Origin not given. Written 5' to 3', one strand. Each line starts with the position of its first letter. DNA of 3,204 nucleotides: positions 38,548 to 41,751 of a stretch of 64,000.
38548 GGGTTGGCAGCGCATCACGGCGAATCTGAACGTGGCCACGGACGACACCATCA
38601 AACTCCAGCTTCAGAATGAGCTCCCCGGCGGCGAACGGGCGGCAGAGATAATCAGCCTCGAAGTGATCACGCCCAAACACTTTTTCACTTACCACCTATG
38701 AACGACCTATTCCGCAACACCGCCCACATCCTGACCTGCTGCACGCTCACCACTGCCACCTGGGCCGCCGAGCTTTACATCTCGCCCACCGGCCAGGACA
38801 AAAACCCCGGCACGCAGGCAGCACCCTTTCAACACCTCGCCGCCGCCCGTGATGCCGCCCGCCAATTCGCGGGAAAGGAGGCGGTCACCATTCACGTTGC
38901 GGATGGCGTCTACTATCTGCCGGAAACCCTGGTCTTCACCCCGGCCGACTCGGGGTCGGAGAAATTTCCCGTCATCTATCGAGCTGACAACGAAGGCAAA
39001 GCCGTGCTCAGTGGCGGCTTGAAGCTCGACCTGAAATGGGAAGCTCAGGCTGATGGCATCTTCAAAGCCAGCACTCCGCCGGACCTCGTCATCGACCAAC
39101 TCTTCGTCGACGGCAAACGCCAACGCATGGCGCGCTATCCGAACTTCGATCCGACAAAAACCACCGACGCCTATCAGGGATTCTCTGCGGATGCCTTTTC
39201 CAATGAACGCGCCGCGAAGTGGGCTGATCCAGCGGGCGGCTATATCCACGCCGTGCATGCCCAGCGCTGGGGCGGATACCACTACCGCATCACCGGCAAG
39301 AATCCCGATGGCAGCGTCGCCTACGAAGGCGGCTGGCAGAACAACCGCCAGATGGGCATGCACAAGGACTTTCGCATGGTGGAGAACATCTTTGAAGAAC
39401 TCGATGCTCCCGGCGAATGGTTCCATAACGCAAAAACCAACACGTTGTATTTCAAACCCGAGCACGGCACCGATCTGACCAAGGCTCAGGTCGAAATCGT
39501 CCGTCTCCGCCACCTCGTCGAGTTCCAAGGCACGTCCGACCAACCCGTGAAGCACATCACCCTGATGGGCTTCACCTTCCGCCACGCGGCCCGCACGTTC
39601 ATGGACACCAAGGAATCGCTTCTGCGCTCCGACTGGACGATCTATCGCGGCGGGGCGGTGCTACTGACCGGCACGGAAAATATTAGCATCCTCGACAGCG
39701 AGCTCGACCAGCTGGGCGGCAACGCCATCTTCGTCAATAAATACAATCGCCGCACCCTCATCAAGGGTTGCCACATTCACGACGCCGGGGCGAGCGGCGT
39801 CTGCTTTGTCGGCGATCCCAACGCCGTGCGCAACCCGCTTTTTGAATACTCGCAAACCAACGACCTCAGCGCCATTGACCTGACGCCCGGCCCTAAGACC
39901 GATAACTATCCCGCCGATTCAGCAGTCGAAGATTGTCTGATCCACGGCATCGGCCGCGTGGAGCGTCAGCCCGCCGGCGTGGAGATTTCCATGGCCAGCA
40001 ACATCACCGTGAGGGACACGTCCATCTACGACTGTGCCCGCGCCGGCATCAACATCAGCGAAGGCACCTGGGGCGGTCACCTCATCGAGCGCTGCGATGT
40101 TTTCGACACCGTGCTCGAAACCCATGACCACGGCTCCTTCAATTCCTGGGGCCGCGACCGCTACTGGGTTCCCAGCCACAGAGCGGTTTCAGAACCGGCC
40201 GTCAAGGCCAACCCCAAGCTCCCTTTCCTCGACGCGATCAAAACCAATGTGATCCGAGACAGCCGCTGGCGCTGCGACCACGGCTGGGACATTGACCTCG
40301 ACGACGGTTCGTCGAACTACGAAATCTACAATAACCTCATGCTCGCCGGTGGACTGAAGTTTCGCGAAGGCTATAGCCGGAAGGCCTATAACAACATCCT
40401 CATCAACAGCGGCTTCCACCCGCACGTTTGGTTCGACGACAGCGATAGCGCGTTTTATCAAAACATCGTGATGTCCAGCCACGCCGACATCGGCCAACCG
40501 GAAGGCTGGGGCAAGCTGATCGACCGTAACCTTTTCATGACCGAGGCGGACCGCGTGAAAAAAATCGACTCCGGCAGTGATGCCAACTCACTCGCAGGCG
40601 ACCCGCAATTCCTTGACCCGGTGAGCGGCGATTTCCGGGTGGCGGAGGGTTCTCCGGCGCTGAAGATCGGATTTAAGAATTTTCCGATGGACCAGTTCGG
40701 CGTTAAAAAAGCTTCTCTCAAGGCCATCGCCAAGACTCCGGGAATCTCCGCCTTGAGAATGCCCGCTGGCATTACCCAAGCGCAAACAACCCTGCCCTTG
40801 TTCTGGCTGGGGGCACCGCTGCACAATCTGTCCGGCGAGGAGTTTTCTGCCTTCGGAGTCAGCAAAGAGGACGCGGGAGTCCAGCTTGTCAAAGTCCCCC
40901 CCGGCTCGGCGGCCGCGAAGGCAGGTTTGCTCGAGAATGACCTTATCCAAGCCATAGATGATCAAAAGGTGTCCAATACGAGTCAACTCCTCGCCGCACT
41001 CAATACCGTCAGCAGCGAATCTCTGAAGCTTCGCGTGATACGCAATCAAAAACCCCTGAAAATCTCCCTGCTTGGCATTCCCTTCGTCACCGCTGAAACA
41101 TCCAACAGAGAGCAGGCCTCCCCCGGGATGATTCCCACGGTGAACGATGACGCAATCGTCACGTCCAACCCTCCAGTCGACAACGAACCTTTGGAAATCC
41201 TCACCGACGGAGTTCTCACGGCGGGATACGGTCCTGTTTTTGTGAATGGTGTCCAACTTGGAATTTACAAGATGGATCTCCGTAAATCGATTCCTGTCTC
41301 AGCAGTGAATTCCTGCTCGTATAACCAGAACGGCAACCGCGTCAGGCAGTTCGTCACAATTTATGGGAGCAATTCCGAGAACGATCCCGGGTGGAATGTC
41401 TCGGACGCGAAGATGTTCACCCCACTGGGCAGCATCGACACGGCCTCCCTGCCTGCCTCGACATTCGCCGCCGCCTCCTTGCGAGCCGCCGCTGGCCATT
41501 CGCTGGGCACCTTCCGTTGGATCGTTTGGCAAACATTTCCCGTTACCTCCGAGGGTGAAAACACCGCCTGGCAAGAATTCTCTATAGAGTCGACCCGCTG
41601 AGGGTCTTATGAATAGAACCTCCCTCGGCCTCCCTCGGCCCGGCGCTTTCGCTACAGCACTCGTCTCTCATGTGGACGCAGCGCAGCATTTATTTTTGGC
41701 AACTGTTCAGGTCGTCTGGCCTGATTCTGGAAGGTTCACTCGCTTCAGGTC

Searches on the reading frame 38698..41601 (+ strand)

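Call 44: search_protein_families(library=pfam, max_evalue=0.00001, proteins=[window:38698-41601:+])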
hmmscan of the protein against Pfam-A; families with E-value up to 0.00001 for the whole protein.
window:38698-41601:+ (967 aa): 4 families
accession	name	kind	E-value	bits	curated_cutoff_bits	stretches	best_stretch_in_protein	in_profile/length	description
PF13229.12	Beta_helix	-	5.2e-10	39.6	25.9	1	320-471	2-137/158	Right handed beta helix region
PF13180.12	PDZ_2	-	5.1e-08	33.5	27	1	720-790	6-77/80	PDZ domain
PF17820.7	PDZ_6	-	1.9e-07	31.2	27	1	733-782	5-54/54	PDZ domain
PF00595.29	PDZ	-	3.7e-06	27.6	23.2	1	724-780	20-80/81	PDZ domain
